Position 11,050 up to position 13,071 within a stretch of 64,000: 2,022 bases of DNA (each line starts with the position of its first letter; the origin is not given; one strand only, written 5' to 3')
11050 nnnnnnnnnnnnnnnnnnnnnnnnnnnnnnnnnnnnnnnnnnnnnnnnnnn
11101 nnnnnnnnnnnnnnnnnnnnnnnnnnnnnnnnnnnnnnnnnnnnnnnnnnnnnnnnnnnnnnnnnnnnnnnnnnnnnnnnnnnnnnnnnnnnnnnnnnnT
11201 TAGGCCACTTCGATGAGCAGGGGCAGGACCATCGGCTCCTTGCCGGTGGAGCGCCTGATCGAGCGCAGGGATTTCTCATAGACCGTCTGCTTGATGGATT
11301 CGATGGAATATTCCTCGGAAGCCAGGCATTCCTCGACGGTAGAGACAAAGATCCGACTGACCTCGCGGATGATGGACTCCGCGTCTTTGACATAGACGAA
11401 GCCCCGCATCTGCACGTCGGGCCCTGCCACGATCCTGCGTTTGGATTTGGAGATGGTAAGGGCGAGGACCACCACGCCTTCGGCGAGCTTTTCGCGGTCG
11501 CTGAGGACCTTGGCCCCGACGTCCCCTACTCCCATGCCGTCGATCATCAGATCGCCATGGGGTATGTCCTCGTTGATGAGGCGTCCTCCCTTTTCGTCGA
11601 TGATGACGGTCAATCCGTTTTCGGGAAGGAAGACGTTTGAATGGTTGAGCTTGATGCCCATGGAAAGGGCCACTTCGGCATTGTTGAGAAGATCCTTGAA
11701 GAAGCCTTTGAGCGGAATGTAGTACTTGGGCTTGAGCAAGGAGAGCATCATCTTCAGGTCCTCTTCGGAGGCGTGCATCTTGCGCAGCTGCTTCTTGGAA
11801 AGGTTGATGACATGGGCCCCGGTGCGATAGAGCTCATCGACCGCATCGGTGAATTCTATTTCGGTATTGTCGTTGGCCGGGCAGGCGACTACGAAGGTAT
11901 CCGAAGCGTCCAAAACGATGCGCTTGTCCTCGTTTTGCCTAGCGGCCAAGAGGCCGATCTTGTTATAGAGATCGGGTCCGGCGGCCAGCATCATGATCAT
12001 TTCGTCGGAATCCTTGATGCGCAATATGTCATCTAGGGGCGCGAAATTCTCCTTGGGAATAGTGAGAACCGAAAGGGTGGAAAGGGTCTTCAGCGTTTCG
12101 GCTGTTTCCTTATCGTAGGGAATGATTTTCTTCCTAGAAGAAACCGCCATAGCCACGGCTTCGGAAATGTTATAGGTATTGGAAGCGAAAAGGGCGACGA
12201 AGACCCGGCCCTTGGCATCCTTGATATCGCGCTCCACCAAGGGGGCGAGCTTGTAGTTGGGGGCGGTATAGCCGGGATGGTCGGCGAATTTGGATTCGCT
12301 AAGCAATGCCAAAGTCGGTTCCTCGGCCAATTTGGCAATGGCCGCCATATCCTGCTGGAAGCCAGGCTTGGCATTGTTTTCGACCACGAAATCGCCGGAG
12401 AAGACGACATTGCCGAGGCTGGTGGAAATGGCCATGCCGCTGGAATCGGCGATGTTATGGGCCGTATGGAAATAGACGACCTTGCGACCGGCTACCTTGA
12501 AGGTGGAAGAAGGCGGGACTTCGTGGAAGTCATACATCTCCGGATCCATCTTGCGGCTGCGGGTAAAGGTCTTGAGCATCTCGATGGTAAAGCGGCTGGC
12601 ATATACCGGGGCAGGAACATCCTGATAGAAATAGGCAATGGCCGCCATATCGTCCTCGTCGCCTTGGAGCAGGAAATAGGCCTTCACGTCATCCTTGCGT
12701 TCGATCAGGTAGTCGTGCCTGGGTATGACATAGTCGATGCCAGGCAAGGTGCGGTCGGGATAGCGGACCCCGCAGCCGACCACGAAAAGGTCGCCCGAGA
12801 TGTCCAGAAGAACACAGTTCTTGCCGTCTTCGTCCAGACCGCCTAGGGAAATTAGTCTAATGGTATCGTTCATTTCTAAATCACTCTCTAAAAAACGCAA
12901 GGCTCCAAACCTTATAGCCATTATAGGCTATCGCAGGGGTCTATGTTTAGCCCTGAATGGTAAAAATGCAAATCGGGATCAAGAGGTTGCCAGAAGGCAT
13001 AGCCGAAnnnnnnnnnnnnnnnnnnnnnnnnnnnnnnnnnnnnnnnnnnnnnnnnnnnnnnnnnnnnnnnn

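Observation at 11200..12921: RNase J homologue with all zinc-ligand histidines replaced (HGHEDH to QGDEDD): probable pseudoenzyme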

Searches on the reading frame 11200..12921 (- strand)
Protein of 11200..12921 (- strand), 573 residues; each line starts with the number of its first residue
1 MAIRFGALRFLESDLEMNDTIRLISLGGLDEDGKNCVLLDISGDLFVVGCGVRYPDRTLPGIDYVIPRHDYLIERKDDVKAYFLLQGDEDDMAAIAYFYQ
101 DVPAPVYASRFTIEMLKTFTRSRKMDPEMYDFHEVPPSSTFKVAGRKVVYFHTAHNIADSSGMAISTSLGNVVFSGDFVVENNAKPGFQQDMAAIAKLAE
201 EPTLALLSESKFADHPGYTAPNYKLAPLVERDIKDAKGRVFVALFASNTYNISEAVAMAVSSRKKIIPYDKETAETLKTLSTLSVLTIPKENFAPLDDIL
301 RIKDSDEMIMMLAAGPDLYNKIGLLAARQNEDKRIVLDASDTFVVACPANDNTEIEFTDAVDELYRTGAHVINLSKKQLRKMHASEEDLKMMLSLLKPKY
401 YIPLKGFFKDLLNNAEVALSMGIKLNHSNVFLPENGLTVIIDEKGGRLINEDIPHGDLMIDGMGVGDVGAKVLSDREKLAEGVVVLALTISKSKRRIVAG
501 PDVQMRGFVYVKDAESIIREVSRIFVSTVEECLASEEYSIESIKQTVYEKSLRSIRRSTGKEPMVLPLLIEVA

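Call 3: search_protein_families(library=pfam, proteins=[window:11200-12921:-], max_evalue=1)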
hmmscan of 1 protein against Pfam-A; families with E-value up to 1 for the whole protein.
window:11200-12921:- (573 aa): 4 families
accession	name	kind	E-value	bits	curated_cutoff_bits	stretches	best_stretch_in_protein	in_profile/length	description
PF17770.6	RNase_J_C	-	4.9e-20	72.9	23.8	1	472-572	1-102/102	Ribonuclease J C-terminal domain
PF22505.1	RNase_J_b_CASP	-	1.2e-08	35.2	27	1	237-346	1-108/126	Ribonuclease J, beta-CASP domain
PF07005.16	SBD_N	-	0.024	14.8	25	1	205-283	130-208/230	Sugar-binding N-terminal domain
PF07521.17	RMMBL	-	0.11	13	21.6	1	383-416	17-50/63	Zn-dependent metallo-hydrolase RNA specificity domain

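Call 4: search_protein_families(library=ncbifam, proteins=[window:11200-12921:-], max_evalue=1)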
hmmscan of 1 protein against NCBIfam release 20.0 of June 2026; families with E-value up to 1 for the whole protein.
window:11200-12921:- (573 aa): 5 families
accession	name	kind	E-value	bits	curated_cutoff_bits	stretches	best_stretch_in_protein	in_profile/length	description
NF047419.1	RNase_J1_RnjA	exception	1.2e-107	360.9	820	1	21-571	2-548/549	ribonuclease J1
TIGR00649.1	MG423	subfamily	2.3e-107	359.6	400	1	21-569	1-545/546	RNase J family beta-CASP ribonuclease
TIGR03675.1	arCOG00543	equivalog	0.024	12.9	580.2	1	15-115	169-266/631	beta-CASP ribonuclease aCPSF1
NF010327.0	PRK13763.1-2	equivalog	0.033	13.9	240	1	504-560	54-110/192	putative RNA-processing protein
NF012229.1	bla_class_B_core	domain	0.18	12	100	1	79-155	52-129/139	metallo-beta-lactamase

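Call 5: search_solved_structures(query=window:11200-12921:-, max_evalue=0.01, show_alignments=3)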
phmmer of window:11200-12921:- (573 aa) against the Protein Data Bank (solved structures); distinct sequences matched with E-value up to 0.01: 18.
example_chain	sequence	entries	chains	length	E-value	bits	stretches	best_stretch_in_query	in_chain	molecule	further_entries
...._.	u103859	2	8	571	4.3e-95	322.7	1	17-572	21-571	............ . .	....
8yyj_A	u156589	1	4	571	6.6e-95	322.1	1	17-572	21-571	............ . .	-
8yyf_A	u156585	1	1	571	6.6e-95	322.1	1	17-572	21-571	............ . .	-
8yyg_A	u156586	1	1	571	6.6e-95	322.1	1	17-572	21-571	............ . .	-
8yyi_A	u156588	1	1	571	1.5e-94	320.9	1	17-572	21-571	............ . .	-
8yyh_A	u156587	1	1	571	1.2e-93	318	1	17-572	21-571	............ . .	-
3zq4_A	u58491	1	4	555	6.8e-77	262.7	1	17-572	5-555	RIBONUCLEASE J 1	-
6k6s_A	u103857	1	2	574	1.6e-76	261.4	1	20-572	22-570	Ribonuclease J 1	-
3bk1_A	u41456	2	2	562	3.6e-71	243.8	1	18-571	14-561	Metal dependent hydrolase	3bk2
3t3n_A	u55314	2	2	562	6.2e-71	243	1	18-571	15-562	Metal dependent hydrolase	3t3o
4xwt_A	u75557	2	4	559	1.2e-57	199.2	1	19-570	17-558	DR2417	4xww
5a0t_A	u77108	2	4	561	4.7e-56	193.9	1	21-572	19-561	RIBONUCLEASE J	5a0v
7wnt_A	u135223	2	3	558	2.3e-54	188.3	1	21-572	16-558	Ribonuclease J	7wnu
7pcr_A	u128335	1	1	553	3.7e-52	181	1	20-522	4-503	Ribonuclease J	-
8cgl_A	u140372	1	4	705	6.9e-52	180.1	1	15-522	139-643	Ribonuclease J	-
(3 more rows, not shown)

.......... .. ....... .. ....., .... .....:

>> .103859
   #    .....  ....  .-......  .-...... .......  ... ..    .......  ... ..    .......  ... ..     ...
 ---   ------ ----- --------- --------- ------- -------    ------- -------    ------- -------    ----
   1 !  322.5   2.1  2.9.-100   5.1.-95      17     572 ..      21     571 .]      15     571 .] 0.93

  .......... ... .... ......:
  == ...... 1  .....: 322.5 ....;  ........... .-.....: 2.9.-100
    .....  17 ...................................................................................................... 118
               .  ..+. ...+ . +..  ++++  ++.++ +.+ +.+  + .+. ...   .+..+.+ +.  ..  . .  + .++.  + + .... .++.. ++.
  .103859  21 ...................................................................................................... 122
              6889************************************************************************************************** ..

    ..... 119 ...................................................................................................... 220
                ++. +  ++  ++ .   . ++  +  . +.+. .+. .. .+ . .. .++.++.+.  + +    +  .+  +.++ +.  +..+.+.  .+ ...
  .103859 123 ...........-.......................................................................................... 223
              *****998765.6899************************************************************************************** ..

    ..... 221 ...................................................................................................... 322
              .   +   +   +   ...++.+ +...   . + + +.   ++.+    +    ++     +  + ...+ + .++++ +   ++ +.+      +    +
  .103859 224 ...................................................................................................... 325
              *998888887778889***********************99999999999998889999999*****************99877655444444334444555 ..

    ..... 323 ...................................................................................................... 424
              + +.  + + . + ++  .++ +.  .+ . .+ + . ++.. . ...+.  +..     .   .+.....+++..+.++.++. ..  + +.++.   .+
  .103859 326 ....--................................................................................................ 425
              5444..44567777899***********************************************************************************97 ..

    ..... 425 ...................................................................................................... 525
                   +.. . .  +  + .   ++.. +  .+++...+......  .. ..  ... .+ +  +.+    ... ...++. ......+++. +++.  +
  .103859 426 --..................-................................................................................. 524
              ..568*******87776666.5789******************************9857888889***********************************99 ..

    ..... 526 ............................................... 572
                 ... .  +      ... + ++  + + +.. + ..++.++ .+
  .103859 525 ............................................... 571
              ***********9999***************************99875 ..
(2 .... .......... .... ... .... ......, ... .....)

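Call 8: find_homologous_proteins(query=window:11200-12921:-, max_evalue=1e-10)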
Query window:11200-12921:- (573 aa): 1019 proteins with E <= 1e-10 among 8000 candidates; the best 120 are listed.
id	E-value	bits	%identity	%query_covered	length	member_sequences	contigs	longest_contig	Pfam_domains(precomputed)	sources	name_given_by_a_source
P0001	0.0e+0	1263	100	100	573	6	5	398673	PF17770.8,PF22505.2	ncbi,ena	-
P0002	3.2e-275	932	73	97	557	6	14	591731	PF17770.8,PF22505.2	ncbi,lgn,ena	-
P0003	6.2e-274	928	73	97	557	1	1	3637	PF17770.8,PF22505.2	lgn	-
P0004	2.2e-266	903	72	97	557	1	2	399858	PF17770.8,PF22505.2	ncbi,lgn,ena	-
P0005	1.1e-265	901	71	97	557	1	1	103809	PF17770.8,PF22505.2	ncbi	-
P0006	7.7e-250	848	65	97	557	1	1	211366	PF17770.8,PF22505.2,PF00753.34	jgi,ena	-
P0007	2.8e-249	846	65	97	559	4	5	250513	PF17770.8,PF22505.2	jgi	jgi:ribonuclease J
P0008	3.2e-248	843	66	97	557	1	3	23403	PF17770.8,PF22505.2,PF00753.34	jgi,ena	-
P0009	3.2e-248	843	65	97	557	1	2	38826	PF17770.8,PF22505.2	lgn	-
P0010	4.8e-247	839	65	97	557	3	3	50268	PF17770.8,PF22505.2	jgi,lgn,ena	-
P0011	6.2e-247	839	66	97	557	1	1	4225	PF17770.8,PF22505.2,PF00753.34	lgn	-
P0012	1.9e-246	837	65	97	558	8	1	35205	PF17770.8,PF22505.2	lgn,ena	-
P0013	3.3e-245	833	64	97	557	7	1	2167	PF17770.8,PF22505.2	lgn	-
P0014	5.6e-244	829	64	97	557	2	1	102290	PF17770.8,PF22505.2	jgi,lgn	jgi:ribonuclease J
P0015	2.5e-242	824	63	97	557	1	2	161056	PF17770.8,PF22505.2,PF00753.34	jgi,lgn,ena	jgi:ribonuclease J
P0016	5.7e-242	822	63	97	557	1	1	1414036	PF17770.8,PF22505.2,PF00753.34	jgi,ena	-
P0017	2.3e-241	820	63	97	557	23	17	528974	PF17770.8,PF22505.2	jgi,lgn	jgi:ribonuclease J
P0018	2.3e-241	820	63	97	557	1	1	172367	PF17770.8,PF22505.2,PF00753.34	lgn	-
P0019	5.9e-238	809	63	97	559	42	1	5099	PF17770.8,PF22505.2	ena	-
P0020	2.1e-237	807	62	97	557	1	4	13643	PF17770.8,PF22505.2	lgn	-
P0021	1.0e-236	805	63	97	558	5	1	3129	PF17770.8,PF12706.14,PF22505.2,PF23023.2,PF00753.34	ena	-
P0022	3.0e-236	803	62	97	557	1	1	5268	PF17770.8,PF22505.2,PF00753.34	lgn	-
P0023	9.7e-235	798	61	97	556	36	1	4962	PF17770.8,PF22505.2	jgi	jgi:ribonuclease J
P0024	3.1e-234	797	61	97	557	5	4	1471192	PF17770.8,PF22505.2,PF07521.18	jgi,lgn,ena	jgi:ribonuclease J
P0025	2.4e-232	791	62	97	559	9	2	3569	PF17770.8,PF12706.14,PF22505.2,PF00753.34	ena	-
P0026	4.1e-232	790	61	97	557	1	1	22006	PF17770.8,PF22505.2,PF00753.34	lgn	-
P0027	1.8e-231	788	62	97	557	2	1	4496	PF17770.8,PF22505.2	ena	-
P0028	4.9e-231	786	62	97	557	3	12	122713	PF17770.8,PF22505.2,PF00753.34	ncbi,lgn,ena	-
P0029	1.1e-229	782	60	97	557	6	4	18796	PF17770.8,PF22505.2,PF00753.34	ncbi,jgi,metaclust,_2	jgi:ribonuclease J|metaclust:\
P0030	1.4e-229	781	62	97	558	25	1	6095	PF17770.8,PF22505.2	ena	-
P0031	4.5e-229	780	62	97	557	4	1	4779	PF17770.8,PF22505.2,PF00753.34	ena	-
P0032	1.3e-228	778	61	97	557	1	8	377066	PF17770.8,PF22505.2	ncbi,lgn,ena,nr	ncbi:MAG: ribonuclease J [Bacillota bacterium]|nr:ribonuclease J [Bacillota bacterium]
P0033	8.5e-228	776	60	97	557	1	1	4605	PF17770.8,PF22505.2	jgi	-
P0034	8.7e-228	776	61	97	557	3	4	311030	PF17770.8,PF22505.2,PF00753.34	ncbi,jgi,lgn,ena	-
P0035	4.8e-227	773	61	97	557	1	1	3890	PF17770.8,PF22505.2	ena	-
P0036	1.3e-226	772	62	97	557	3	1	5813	PF17770.8,PF22505.2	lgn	-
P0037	3.4e-226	770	60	97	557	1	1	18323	PF17770.8,PF22505.2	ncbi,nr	ncbi:MAG: ribonuclease J [Bacilli bacterium]|nr:ribonuclease J [Bacilli bacterium]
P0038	6.6e-225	766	61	97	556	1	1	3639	PF17770.8,PF22505.2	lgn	-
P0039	1.1e-224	765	61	97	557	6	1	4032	PF17770.8,PF22505.2,PF00753.34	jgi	-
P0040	4.7e-224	763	60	97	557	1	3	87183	PF17770.8,PF22505.2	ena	-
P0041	7.2e-224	763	60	97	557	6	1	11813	PF17770.8,PF22505.2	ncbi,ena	-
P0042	2.0e-223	761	61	97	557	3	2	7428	PF17770.8,PF22505.2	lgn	-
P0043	4.2e-223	760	60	97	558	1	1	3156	PF17770.8,PF22505.2,PF00753.34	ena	-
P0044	5.9e-223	760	60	97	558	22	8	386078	PF17770.8,PF22505.2,PF00753.34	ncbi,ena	-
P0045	2.4e-222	758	59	97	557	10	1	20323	PF17770.8,PF22505.2,PF00753.34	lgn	-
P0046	1.3e-221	755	58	97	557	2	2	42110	PF17770.8,PF22505.2,PF00753.34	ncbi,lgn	-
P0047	2.9e-221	754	58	97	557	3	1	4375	PF17770.8,PF22505.2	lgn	-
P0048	4.9e-221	753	59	97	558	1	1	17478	PF17770.8,PF22505.2,PF00753.34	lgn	-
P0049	4.9e-221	753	58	96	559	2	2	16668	PF17770.8,PF22505.2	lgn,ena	-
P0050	9.8e-221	752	59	97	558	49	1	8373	PF17770.8,PF22505.2,PF00753.34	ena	-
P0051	1.6e-220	752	59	97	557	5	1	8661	PF17770.8,PF22505.2,PF00753.34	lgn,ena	-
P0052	2.0e-220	751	60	97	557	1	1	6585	PF17770.8,PF22505.2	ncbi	-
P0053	4.1e-220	750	59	97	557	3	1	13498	PF17770.8,PF22505.2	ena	-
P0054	8.1e-220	749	58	97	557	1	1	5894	PF17770.8,PF22505.2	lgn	-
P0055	1.2e-219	749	58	97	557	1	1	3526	PF17770.8,PF22505.2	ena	-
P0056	1.9e-219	748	58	97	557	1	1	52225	PF17770.8,PF22505.2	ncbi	-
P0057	4.6e-219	747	58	97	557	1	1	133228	PF17770.8,PF22505.2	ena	-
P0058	5.7e-219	746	58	97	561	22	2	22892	PF17770.8,PF22505.2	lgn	-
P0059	7.2e-219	746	58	97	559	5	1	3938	PF17770.8,PF12706.14,PF22505.2,PF00753.34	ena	-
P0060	8.8e-219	746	59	97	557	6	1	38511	PF17770.8,PF22505.2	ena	-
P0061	9.5e-219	746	57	97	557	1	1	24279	PF17770.8,PF22505.2,PF00753.34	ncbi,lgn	-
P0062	2.3e-218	744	58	97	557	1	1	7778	PF17770.8,PF12706.14,PF22505.2,PF00753.34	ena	-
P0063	2.3e-218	744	58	97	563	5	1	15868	PF17770.8,PF22505.2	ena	-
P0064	2.7e-218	744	58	97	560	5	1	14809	PF17770.8,PF22505.2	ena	-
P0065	2.8e-218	744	60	97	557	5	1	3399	PF17770.8,PF22505.2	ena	-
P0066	3.2e-218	744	60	97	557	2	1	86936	PF17770.8,PF22505.2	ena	-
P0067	3.6e-218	744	57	97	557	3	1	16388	PF17770.8,PF22505.2,PF00753.34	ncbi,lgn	-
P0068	4.0e-218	744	58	97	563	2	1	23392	PF17770.8,PF22505.2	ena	-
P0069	7.0e-218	743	58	97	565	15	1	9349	PF17770.8,PF22505.2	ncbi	-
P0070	1.6e-217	742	57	97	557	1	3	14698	PF17770.8,PF22505.2,PF00753.34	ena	-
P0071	4.0e-217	740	58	97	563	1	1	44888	PF17770.8,PF22505.2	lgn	-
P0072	5.2e-217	740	59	97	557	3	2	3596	PF17770.8,PF22505.2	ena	-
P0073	9.8e-217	739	57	97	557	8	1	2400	PF17770.8,PF22505.2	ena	-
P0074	1.1e-216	739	57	97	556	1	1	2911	PF17770.8,PF22505.2,PF00753.34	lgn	-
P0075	1.2e-216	739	58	97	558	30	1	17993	PF17770.8,PF22505.2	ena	-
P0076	1.6e-216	738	58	97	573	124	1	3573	PF17770.8,PF22505.2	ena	-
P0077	3.2e-216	737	57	97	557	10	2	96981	PF17770.8,PF12706.14,PF22505.2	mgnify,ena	mgnify:CR=1 FL=1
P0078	5.0e-215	733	57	97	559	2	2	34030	PF17770.8,PF22505.2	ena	-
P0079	1.3e-214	732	58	97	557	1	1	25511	PF17770.8,PF22505.2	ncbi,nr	ncbi:MAG: ribonuclease J [Bacilli bacterium]|nr:ribonuclease J [Bacilli bacterium]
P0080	2.6e-214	731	56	97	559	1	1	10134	PF17770.8,PF22505.2,PF00753.34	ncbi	-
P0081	2.9e-214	731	59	97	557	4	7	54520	PF17770.8,PF22505.2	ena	-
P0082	3.4e-214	731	57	97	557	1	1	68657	PF17770.8,PF22505.2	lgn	-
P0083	4.4e-214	730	56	97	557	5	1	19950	PF17770.8,PF22505.2,PF00753.34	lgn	-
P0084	6.3e-214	730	57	97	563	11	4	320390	PF17770.8,PF22505.2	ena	-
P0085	1.0e-213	729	57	97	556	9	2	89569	PF17770.8,PF22505.2,PF00753.34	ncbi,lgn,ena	-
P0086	1.1e-213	729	56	97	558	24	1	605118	PF17770.8,PF22505.2,PF00753.34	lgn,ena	-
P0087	1.2e-213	729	57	97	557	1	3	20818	PF17770.8,PF22505.2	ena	-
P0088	1.2e-213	729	58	97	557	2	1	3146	PF17770.8,PF22505.2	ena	-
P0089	4.6e-213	727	56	97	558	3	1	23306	PF17770.8,PF22505.2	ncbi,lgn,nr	ncbi:MAG: ribonuclease J [Bacilli bacterium]|nr:ribonuclease J [Bacilli bacterium]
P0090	6.3e-213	727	57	97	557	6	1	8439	PF17770.8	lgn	-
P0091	1.2e-212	726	58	97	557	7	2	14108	PF17770.8,PF22505.2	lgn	-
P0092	1.5e-212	725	56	97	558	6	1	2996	PF17770.8,PF22505.2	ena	-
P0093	1.7e-212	725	55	97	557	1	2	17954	PF17770.8,PF00753.34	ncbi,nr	ncbi:MAG: ribonuclease J [Bacilli bacterium]|nr:ribonuclease J [Bacilli bacterium]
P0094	3.6e-212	724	56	97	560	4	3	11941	PF17770.8,PF22505.2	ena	-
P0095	3.9e-212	724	56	97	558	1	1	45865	PF17770.8,PF22505.2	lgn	-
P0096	9.9e-212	723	58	97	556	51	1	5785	PF17770.8,PF22505.2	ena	-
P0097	1.1e-211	722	57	97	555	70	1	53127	PF17770.8,PF22505.2,PF00753.34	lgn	-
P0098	1.1e-211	722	57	97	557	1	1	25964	PF17770.8,PF22505.2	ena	-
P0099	1.7e-211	722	56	97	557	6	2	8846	PF17770.8,PF12706.14,PF22505.2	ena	-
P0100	2.1e-211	721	58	97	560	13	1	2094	PF17770.8,PF22505.2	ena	-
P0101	5.2e-211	720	55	97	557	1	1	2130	PF17770.8,PF22505.2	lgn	-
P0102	5.9e-211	720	56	97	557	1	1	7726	PF17770.8,PF22505.2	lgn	-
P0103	8.8e-211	719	56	97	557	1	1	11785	PF17770.8,PF22505.2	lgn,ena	-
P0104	9.1e-211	719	56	97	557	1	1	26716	PF17770.8,PF22505.2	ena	-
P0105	9.1e-211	719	56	97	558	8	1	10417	PF17770.8,PF22505.2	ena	-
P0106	1.6e-210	719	55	97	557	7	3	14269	PF17770.8,PF22505.2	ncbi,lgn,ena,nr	ncbi:MAG: ribonuclease J [Bacilli bacterium]|nr:ribonuclease J [Bacilli bacterium]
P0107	4.1e-210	717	56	97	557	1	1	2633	PF17770.8,PF22505.2,PF00753.34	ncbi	-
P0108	7.0e-210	716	55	97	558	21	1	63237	PF17770.8,PF22505.2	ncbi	-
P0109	7.0e-210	716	54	97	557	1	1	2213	PF17770.8,PF22505.2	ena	-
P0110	7.6e-210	716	55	97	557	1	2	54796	PF17770.8,PF22505.2,PF00753.34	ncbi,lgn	-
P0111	8.2e-210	716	56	97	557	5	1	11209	PF17770.8,PF22505.2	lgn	-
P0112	8.2e-210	716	54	97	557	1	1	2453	PF17770.8,PF22505.2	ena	-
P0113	1.5e-209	715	54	97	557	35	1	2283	PF17770.8,PF22505.2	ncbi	-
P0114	1.6e-209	715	56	97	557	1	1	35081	PF17770.8,PF22505.2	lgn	-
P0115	2.7e-209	715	56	97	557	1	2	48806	PF17770.8,PF22505.2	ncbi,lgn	-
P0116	7.5e-209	713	56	97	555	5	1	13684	PF17770.8,PF22505.2,PF00753.34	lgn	-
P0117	7.7e-209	713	54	97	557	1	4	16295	PF17770.8,PF22505.2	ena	-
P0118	2.3e-208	711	54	97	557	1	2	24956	PF17770.8,PF22505.2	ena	-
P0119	2.6e-208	711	55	97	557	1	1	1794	PF17770.8,PF22505.2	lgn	-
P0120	2.7e-208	711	56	97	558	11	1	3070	PF17770.8,PF22505.2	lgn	-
